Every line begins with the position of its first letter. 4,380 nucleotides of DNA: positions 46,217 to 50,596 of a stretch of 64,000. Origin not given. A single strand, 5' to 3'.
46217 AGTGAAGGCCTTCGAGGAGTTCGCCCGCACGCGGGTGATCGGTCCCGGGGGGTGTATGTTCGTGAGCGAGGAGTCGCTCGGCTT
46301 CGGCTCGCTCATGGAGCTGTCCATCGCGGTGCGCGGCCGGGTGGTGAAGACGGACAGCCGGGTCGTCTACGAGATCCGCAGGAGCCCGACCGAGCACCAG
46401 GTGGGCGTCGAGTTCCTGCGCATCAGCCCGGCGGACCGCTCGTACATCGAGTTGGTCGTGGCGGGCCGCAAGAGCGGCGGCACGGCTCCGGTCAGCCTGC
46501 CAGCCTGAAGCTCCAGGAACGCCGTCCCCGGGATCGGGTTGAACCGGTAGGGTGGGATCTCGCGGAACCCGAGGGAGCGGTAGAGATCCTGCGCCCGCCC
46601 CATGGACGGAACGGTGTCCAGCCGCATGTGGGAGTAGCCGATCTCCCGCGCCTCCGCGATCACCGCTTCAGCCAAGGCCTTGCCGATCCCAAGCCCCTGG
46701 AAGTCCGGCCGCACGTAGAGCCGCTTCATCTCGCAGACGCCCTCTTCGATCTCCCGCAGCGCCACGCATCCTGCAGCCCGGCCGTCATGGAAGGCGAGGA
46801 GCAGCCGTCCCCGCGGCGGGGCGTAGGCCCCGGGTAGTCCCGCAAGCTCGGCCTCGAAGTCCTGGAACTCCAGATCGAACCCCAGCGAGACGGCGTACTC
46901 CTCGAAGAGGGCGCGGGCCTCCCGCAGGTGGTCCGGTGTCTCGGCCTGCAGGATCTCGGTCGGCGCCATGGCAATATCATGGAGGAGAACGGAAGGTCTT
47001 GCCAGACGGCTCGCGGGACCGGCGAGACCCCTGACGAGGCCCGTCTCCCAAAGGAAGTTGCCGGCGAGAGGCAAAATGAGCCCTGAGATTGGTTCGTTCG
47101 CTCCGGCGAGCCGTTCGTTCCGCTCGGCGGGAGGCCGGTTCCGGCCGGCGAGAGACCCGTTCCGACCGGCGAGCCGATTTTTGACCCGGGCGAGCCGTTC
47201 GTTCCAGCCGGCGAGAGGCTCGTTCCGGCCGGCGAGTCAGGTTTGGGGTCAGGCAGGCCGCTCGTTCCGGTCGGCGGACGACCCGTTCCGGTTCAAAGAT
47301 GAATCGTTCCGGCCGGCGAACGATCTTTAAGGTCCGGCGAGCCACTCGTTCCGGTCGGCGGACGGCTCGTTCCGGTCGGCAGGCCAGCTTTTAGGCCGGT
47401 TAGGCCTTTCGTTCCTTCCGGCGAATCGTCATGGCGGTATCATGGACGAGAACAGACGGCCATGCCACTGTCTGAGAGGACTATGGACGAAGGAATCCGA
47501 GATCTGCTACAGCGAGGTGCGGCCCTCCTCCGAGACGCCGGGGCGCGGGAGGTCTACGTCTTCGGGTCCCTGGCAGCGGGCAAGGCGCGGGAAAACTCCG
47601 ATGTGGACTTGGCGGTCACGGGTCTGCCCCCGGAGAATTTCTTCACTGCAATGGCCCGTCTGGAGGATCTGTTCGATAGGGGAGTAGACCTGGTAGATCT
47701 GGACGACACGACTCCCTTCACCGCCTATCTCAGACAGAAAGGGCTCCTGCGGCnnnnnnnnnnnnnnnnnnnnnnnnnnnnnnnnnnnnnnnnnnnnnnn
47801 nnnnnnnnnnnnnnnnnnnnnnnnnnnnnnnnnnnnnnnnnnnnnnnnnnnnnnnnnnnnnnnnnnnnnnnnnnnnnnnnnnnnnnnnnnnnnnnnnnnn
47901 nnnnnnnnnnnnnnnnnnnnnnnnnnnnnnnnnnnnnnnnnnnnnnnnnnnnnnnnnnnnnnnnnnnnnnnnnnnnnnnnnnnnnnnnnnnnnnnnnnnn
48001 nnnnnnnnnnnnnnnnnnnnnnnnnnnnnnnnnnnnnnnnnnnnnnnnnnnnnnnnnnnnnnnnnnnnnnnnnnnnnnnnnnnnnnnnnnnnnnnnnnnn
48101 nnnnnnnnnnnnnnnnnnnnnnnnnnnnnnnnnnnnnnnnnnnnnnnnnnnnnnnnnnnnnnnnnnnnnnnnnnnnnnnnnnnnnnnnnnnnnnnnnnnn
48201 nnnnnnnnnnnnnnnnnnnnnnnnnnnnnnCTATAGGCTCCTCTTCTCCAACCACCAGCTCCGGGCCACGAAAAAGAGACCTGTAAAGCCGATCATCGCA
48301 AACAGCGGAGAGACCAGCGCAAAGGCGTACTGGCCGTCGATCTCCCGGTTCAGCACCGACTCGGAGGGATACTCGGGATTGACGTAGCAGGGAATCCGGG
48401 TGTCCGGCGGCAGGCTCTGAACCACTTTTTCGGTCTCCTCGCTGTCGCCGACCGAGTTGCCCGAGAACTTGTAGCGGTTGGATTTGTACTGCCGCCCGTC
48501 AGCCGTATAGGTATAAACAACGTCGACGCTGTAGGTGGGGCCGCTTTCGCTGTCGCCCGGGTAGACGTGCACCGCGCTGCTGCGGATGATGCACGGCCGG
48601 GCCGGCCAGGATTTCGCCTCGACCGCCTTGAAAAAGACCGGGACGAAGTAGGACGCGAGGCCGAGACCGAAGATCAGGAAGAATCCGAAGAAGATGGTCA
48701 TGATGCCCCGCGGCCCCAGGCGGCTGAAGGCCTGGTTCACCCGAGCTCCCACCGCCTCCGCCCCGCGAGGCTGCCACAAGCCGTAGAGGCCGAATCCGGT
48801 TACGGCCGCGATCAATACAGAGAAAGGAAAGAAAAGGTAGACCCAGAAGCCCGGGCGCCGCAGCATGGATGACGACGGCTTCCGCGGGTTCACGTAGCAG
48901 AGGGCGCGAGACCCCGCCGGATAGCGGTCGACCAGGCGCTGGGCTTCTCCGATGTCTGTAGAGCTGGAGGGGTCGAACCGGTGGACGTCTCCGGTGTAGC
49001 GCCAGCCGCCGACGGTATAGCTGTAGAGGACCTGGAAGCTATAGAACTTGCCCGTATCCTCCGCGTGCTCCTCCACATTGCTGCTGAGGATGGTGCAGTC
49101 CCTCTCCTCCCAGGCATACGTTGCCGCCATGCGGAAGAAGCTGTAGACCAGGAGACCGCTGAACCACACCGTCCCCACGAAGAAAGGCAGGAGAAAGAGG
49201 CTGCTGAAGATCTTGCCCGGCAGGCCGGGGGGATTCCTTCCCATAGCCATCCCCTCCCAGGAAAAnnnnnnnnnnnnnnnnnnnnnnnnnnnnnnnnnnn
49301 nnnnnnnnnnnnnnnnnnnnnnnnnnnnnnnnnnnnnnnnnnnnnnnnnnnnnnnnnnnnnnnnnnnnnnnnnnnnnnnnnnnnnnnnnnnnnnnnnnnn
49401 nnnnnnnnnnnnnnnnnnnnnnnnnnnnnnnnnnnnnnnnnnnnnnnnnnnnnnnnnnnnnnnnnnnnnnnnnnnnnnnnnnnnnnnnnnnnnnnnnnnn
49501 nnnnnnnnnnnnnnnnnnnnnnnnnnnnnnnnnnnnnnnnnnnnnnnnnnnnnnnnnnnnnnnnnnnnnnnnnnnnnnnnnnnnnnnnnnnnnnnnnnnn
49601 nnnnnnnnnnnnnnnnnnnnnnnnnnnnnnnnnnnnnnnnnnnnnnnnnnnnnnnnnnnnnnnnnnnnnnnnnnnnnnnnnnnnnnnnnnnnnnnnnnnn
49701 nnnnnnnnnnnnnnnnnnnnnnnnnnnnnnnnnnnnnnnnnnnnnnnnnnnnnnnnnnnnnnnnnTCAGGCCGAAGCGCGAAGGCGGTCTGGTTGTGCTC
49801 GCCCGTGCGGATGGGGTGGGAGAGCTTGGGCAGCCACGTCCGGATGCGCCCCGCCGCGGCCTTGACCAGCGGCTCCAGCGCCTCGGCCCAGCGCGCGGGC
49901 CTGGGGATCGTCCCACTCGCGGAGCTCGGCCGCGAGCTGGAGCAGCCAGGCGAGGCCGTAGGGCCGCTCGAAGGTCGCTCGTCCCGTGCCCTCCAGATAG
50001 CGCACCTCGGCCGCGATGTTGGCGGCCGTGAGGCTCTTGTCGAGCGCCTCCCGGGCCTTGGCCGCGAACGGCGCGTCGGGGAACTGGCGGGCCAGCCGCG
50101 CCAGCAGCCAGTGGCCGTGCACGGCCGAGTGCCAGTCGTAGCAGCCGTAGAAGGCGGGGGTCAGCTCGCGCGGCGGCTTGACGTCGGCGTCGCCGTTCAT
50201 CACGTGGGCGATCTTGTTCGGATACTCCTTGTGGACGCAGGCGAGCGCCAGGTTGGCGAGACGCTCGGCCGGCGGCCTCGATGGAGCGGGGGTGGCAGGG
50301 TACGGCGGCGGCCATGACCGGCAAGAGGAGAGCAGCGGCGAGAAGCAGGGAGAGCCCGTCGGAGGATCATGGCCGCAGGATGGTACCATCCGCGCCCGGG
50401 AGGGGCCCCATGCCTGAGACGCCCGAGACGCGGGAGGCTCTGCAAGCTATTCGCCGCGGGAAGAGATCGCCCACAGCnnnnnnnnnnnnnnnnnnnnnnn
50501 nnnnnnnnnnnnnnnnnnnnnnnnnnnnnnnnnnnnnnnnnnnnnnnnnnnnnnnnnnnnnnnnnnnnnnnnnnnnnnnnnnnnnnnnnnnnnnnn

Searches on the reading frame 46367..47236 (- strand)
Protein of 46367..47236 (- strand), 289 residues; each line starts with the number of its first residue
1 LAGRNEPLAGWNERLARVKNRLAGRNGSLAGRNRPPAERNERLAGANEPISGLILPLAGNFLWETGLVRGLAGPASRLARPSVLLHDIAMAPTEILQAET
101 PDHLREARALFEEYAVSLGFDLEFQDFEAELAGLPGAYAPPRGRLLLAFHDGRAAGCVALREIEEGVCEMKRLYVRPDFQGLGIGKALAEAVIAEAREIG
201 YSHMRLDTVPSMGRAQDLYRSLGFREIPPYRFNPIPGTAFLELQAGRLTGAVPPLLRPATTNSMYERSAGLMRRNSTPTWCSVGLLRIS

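Call 18: search_protein_families(library=pfam, proteins=[window:46367-47236:-], max_evalue=0.001)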
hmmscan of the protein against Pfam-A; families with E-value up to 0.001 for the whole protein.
window:46367-47236:- (289 aa): 5 families
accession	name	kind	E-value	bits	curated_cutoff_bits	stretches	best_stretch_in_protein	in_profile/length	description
PF00583.31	Acetyltransf_1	-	4.1e-19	69.4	20.7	1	130-224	27-116/116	Acetyltransferase (GNAT) family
PF13508.13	Acetyltransf_7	-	1.8e-15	57.5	27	1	142-226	2-84/84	Acetyltransferase (GNAT) domain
PF13673.13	Acetyltransf_10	-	4.6e-12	46.5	23.6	1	145-228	33-111/128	Acetyltransferase (GNAT) domain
PF08445.16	FR47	-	2.3e-07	31.1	22.1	1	166-227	20-80/86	FR47-like protein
PF14542.12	Acetyltransf_CG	-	1.4e-05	25.5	30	1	153-201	10-58/80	GCN5-related N-acetyl-transferase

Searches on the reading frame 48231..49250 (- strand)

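Call 18: search_protein_families(library=pfam, proteins=[window:48231-49250:-], max_evalue=0.001)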
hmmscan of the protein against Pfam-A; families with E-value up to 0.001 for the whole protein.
window:48231-49250:- (339 aa): 1 family
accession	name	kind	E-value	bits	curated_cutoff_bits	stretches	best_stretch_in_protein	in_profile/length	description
PF12158.14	DUF3592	-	8.7e-30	103.7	25.3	2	52-133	3-82/84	Domain of unknown function (DUF3592)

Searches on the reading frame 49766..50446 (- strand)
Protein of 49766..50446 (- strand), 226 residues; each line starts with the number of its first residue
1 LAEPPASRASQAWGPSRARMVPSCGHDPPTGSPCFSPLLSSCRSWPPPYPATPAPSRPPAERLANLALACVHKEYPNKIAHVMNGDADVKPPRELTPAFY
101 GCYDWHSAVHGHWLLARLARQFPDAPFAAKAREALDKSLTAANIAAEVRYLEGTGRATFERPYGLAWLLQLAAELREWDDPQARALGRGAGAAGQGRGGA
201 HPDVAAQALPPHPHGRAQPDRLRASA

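Call 18: search_protein_families(library=pfam, proteins=[window:49766-50446:-], max_evalue=0.001)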
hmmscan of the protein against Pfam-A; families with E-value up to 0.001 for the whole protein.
window:49766-50446:- (226 aa): 1 family
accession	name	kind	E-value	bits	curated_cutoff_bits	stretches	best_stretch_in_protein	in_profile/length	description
PF11199.13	DUF2891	-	2.9e-54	184.8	25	1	62-186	2-126/325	Protein of unknown function (DUF2891)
